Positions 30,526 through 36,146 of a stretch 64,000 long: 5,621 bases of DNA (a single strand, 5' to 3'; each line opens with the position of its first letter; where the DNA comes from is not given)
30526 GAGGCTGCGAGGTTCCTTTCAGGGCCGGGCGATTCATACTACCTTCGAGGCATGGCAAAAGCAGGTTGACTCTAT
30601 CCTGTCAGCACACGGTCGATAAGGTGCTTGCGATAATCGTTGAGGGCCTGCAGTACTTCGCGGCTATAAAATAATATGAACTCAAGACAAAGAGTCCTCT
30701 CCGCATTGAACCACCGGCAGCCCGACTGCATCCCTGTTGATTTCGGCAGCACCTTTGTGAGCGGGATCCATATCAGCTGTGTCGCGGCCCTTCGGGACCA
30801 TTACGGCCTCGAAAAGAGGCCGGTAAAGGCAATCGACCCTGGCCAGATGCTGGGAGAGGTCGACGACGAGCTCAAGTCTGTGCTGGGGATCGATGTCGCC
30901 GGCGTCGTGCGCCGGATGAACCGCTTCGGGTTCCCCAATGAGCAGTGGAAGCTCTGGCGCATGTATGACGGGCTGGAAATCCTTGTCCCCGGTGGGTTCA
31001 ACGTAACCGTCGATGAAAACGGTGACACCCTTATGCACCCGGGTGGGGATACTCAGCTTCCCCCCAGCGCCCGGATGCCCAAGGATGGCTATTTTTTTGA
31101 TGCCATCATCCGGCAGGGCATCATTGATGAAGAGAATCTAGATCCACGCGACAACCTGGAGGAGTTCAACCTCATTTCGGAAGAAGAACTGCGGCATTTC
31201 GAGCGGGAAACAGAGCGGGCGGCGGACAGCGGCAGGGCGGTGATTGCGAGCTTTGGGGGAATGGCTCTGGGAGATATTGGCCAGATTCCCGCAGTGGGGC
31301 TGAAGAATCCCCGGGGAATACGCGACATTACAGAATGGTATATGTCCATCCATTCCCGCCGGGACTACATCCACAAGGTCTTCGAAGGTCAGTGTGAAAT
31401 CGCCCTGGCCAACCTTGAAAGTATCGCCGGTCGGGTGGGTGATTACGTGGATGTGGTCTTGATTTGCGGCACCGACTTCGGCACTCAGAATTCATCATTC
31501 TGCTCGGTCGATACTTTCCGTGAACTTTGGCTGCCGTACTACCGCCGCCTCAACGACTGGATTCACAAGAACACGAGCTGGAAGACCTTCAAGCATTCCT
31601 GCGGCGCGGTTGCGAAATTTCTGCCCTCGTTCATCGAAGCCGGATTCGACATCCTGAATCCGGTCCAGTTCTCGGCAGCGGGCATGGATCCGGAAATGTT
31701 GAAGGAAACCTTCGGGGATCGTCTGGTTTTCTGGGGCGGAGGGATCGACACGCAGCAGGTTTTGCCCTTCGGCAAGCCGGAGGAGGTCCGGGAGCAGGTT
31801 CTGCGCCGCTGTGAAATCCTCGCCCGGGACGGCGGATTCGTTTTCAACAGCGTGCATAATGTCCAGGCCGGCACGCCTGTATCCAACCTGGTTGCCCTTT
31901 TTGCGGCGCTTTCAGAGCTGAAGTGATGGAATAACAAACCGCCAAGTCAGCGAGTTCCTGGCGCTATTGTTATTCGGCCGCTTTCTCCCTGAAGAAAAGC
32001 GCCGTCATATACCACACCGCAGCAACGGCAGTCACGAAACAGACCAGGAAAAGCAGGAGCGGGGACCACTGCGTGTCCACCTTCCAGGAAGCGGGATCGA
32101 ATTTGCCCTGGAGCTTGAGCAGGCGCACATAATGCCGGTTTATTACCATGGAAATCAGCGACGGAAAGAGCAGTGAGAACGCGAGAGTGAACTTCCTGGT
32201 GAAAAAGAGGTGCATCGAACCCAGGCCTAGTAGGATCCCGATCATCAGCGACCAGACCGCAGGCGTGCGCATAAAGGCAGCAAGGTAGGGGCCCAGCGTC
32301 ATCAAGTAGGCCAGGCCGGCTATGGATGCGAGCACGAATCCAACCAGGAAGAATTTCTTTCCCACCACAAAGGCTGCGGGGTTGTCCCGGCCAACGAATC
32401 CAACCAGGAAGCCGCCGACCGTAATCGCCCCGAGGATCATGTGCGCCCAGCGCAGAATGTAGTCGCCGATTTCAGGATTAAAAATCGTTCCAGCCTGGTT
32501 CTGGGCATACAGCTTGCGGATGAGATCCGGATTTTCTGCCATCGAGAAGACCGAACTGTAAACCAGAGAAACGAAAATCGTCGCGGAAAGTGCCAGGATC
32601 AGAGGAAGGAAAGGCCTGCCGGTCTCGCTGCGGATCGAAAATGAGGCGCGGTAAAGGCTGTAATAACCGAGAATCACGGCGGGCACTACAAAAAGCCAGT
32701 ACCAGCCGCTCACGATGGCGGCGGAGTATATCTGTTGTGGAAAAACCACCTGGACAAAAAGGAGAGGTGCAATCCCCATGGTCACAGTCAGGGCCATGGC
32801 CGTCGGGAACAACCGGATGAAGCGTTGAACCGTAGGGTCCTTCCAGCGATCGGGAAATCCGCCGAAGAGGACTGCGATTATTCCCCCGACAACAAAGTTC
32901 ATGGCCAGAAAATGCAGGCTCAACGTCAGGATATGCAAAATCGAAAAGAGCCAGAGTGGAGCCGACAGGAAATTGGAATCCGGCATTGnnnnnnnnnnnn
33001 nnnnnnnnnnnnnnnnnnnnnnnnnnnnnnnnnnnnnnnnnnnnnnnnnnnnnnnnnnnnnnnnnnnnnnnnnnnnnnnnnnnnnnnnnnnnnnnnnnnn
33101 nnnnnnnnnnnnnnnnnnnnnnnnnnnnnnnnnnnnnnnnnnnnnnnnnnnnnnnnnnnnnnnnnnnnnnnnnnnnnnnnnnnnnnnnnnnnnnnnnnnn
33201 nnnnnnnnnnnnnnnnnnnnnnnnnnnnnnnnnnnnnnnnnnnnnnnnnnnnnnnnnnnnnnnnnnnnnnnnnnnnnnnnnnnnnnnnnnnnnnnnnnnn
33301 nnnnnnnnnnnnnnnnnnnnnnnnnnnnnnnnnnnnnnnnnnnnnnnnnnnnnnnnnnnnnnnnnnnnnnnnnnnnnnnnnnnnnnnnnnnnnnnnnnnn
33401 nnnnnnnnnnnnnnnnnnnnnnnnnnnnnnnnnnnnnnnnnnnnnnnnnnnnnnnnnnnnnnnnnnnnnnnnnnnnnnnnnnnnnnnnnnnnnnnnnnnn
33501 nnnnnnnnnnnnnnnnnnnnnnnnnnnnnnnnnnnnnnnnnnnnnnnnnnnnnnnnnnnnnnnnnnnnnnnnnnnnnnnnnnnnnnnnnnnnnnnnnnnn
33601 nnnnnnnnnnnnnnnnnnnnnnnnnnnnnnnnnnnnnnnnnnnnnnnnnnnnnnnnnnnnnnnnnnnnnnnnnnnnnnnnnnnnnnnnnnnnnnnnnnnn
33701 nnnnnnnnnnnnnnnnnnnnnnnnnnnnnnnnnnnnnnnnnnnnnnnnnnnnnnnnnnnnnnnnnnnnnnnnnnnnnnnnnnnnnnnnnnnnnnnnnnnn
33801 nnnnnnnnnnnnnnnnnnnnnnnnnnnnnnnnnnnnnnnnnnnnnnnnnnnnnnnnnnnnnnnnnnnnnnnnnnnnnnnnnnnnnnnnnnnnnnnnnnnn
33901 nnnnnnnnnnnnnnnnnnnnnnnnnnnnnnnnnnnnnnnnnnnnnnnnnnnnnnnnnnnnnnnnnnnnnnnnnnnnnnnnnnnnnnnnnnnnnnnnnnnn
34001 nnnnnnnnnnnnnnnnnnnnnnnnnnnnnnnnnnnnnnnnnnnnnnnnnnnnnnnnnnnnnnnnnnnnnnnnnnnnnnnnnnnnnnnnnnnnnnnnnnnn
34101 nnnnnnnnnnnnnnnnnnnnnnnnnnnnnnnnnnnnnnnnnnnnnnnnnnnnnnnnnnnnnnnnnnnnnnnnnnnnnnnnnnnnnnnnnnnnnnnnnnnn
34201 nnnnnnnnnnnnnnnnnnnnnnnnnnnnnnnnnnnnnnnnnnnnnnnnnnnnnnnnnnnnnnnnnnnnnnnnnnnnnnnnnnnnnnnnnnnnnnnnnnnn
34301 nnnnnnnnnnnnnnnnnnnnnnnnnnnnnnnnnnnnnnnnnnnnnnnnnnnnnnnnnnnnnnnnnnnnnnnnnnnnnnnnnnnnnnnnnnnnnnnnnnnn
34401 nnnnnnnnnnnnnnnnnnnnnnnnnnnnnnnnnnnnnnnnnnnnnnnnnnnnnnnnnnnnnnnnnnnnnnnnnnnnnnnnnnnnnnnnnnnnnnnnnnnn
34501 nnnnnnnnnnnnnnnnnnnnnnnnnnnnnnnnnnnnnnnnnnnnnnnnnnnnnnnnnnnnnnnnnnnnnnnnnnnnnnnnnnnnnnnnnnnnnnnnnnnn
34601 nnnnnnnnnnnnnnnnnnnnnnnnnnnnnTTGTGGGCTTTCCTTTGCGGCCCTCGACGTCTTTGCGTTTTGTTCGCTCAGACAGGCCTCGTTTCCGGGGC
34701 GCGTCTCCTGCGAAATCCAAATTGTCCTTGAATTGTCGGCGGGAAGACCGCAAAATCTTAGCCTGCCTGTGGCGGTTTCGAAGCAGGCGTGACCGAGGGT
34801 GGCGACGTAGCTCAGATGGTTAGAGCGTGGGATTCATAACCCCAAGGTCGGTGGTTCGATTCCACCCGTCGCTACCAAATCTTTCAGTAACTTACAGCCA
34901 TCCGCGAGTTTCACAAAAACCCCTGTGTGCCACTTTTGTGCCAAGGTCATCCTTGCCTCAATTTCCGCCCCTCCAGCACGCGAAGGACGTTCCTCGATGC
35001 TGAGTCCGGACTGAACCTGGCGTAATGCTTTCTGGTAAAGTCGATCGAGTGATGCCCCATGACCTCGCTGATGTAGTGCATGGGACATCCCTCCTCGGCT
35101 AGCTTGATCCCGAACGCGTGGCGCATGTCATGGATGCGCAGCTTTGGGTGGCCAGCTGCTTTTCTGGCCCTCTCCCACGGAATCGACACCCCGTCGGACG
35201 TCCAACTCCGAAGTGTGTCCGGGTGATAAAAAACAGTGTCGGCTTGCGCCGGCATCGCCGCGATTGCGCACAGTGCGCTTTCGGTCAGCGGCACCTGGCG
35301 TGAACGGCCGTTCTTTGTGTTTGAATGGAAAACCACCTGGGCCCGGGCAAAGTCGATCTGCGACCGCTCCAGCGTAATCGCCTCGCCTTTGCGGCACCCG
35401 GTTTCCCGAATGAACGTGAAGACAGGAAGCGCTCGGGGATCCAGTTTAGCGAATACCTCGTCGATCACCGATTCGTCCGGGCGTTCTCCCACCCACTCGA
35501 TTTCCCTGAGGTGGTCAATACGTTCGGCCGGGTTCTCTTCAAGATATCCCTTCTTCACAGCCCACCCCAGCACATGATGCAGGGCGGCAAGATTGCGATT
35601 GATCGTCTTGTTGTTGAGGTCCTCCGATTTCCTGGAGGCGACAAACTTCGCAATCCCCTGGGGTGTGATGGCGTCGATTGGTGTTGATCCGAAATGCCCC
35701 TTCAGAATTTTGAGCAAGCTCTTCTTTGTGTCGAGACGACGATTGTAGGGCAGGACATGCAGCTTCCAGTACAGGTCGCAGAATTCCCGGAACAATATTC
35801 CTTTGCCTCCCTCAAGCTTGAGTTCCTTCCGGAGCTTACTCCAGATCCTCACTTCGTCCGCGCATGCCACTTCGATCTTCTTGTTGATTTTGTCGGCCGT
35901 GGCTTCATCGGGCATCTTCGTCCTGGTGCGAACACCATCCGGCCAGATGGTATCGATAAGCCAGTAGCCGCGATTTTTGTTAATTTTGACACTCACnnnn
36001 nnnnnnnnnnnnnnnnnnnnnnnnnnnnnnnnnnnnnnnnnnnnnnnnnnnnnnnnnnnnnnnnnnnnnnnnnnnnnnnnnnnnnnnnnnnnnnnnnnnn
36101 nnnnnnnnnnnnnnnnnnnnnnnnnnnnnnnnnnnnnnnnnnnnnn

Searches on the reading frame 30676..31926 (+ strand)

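Call 101: search_protein_families(library=pfam, proteins=[window:30676-31926:+], max_evalue=0.001)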
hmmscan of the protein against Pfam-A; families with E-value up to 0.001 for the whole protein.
window:30676-31926:+ (416 aa): 1 family
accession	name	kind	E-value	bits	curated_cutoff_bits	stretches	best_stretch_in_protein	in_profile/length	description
PF01208.23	URO-D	-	2.9e-13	50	23.9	1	216-414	160-345/346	Uroporphyrinogen decarboxylase (URO-D)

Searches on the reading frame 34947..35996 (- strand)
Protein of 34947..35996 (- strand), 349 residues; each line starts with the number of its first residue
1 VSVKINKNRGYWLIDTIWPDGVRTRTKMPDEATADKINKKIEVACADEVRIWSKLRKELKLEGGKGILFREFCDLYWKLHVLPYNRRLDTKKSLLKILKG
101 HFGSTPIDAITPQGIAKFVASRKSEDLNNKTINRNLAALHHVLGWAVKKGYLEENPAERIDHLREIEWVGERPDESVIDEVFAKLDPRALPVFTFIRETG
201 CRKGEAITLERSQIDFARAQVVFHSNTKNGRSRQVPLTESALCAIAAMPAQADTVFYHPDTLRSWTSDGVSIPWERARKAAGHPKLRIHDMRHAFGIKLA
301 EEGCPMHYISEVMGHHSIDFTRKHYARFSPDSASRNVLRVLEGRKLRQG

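Call 5: search_protein_families(library=pfam, proteins=[window:34947-35996:-], max_evalue=0.01)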
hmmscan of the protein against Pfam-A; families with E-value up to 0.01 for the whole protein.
window:34947-35996:- (349 aa): 5 families
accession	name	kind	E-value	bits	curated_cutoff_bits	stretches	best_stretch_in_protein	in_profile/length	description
PF00589.27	Phage_integrase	-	5.6e-21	75.5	27.1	1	188-327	23-167/172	Phage integrase family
PF02899.23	Phage_int_SAM_1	-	1.9e-06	28.5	22.3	1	92-150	27-83/83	Phage integrase, N-terminal SAM-like domain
PF22022.2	Phage_int_M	-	1e-05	26.1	27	1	90-160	24-93/96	Phage integrase central domain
PF24624.1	Int_N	-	1.1e-05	26.5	27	1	70-164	6-100/100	Phage integrase, N-terminal domain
PF13102.12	Phage_int_SAM_5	-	2.6e-05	24.9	22.3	1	87-158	21-96/98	Phage integrase SAM-like domain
